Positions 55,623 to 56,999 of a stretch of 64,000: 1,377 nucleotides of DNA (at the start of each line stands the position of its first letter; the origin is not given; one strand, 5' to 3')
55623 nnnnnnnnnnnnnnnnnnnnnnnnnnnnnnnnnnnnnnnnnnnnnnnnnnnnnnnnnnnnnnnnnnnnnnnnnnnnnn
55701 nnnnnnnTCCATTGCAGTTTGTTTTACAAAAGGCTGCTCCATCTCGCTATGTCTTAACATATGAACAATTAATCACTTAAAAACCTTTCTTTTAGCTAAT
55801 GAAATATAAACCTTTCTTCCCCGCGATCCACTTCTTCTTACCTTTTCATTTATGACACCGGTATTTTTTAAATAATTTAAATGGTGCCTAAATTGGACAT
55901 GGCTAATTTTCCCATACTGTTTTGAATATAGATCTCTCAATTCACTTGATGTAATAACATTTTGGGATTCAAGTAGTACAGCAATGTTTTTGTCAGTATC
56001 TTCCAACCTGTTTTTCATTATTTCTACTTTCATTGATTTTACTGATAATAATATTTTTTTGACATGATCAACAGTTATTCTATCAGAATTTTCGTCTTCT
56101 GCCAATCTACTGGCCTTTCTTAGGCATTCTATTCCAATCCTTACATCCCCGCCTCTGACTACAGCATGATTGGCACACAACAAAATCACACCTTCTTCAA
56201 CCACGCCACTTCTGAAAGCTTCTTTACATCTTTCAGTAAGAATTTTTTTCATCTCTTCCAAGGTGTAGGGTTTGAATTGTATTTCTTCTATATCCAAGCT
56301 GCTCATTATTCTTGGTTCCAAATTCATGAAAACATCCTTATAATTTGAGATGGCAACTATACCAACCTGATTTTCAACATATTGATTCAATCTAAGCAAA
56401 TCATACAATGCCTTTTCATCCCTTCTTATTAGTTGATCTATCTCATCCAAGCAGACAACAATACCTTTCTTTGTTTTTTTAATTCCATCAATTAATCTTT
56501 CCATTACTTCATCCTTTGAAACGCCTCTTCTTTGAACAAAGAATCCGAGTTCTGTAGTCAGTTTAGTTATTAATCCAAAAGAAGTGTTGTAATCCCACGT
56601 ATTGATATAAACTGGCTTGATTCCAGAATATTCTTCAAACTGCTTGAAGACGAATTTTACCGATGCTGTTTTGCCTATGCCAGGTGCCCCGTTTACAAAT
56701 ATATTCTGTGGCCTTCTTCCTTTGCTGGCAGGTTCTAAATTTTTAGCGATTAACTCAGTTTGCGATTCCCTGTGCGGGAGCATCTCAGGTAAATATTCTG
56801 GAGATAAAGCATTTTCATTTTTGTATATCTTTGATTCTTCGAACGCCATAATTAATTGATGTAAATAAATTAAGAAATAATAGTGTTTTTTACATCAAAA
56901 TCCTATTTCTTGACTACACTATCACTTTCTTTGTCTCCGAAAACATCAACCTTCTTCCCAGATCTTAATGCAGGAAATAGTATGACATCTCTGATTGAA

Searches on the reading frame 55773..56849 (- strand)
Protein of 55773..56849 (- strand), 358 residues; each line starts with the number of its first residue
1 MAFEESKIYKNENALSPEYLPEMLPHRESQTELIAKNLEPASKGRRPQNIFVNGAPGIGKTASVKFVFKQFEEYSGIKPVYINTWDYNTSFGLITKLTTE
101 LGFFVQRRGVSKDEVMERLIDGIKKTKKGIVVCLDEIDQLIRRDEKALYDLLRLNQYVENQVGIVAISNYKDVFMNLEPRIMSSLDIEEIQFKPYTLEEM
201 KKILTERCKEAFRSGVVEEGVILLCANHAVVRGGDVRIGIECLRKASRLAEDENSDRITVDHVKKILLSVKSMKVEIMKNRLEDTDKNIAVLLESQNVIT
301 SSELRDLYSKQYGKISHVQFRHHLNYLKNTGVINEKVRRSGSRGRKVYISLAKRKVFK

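Call 77: search_protein_families(library=pfam, proteins=[window:55773-56849:-], max_evalue=0.001)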
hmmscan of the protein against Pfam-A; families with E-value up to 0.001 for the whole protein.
window:55773-56849:- (358 aa): 7 families
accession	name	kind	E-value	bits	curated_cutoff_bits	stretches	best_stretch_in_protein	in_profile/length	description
PF22703.2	Cdc6_lid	-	9.9e-19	67.4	27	1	202-265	2-65/68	Cdc6 AAA+ ATPase-type lid domain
PF13191.12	AAA_16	-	7.7e-11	43.2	32.6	1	24-157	2-161/167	AAA ATPase domain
PF13401.12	AAA_22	-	3.5e-09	37.5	27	1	47-163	5-115/130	AAA domain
PF00004.35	AAA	-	1.6e-07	32.2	21.2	1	52-182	3-119/131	ATPase family associated with various cellular activities (AAA)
PF01637.24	ATPase_2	-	8.5e-06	26.2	33.2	1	45-158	18-142/225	ATPase domain predominantly from Archaea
PF07693.20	KAP_NTPase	-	3.9e-05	23.5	20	0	32-104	6-78/293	KAP family P-loop domain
PF05673.19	DUF815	-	0.00067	19.3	23.8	0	25-86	31-91/249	Protein of unknown function (DUF815)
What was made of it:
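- Tried and rejected: The Orc1/Cdc6 gene is 16 kb away (55773-56849, call 77) and the copies are not inverted around an AT-rich core.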
